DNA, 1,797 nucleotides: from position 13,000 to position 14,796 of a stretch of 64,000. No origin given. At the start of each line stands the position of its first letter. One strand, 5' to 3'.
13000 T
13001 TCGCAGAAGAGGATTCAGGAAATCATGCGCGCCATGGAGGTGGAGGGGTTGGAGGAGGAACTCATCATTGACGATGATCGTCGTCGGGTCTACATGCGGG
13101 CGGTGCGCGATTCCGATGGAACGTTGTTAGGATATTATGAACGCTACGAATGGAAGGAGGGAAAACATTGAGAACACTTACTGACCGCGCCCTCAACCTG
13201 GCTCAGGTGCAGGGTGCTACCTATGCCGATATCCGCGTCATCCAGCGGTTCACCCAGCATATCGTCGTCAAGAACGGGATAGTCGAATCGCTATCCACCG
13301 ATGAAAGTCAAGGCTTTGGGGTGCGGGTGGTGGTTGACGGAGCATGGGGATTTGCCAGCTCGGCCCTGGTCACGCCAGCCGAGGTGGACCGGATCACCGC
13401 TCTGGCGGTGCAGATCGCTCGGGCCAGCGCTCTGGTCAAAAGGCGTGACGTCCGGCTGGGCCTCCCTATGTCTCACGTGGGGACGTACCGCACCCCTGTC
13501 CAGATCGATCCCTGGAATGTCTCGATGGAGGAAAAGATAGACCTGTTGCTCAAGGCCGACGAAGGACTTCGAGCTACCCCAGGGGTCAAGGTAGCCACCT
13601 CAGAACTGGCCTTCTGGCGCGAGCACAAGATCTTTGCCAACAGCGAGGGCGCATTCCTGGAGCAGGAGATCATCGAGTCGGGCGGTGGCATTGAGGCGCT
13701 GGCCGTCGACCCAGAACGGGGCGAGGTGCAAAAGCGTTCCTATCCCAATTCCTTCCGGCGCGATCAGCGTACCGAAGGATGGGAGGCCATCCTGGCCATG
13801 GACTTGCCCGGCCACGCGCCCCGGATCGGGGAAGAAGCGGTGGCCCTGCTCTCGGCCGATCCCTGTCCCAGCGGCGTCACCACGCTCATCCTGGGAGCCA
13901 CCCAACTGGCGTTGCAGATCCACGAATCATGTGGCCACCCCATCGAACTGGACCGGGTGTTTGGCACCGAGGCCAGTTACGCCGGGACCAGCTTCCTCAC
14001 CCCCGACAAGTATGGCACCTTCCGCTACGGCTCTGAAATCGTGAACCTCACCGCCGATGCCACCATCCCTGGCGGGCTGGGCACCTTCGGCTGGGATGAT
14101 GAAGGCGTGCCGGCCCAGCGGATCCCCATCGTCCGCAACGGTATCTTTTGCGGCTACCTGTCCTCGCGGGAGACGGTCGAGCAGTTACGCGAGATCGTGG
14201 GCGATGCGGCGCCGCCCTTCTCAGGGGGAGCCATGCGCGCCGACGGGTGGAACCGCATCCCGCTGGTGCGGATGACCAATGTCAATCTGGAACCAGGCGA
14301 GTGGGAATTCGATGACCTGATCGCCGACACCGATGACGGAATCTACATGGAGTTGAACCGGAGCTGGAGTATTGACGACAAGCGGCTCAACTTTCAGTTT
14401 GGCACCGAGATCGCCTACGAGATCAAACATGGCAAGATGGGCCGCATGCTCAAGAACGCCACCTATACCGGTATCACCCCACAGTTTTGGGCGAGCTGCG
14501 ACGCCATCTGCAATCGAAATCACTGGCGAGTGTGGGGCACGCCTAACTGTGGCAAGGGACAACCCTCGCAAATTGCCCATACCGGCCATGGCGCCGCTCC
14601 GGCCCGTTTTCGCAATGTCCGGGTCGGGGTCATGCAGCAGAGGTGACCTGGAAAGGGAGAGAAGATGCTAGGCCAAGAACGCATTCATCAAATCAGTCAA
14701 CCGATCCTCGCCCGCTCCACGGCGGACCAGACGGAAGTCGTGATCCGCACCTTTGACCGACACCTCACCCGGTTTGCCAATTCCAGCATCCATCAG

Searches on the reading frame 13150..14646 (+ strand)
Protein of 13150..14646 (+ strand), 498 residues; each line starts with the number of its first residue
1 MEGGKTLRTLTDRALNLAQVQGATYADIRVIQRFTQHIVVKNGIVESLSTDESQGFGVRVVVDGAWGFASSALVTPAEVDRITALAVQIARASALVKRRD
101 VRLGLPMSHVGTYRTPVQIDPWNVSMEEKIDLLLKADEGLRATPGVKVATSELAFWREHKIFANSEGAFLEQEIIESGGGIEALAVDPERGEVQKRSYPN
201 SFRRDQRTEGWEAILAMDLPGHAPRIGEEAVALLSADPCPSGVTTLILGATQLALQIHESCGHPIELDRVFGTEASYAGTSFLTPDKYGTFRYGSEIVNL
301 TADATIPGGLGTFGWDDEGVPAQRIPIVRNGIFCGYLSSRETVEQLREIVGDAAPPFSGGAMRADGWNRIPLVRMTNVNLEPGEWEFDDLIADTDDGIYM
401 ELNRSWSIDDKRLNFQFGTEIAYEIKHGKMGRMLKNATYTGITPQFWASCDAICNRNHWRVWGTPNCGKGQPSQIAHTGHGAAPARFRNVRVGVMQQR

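Call 66: search_protein_families(library=pfam, proteins=[window:13150-14646:+], max_evalue=0.00001)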
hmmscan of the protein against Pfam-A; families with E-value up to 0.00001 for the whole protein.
window:13150-14646:+ (498 aa): 3 families
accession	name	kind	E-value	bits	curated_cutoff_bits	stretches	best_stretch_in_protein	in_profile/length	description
PF19289.4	PmbA_TldD_3rd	-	1.8e-35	122.5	22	1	242-466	2-203/220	PmbA/TldA metallopeptidase C-terminal domain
PF01523.21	PmbA_TldD_1st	-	1.8e-14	54.1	20.9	1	26-90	1-65/65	PmbA/TldA metallopeptidase domain 1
PF19290.4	PmbA_TldD_2nd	-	8.2e-11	42.8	20.9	1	120-233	2-104/109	PmbA/TldA metallopeptidase central domain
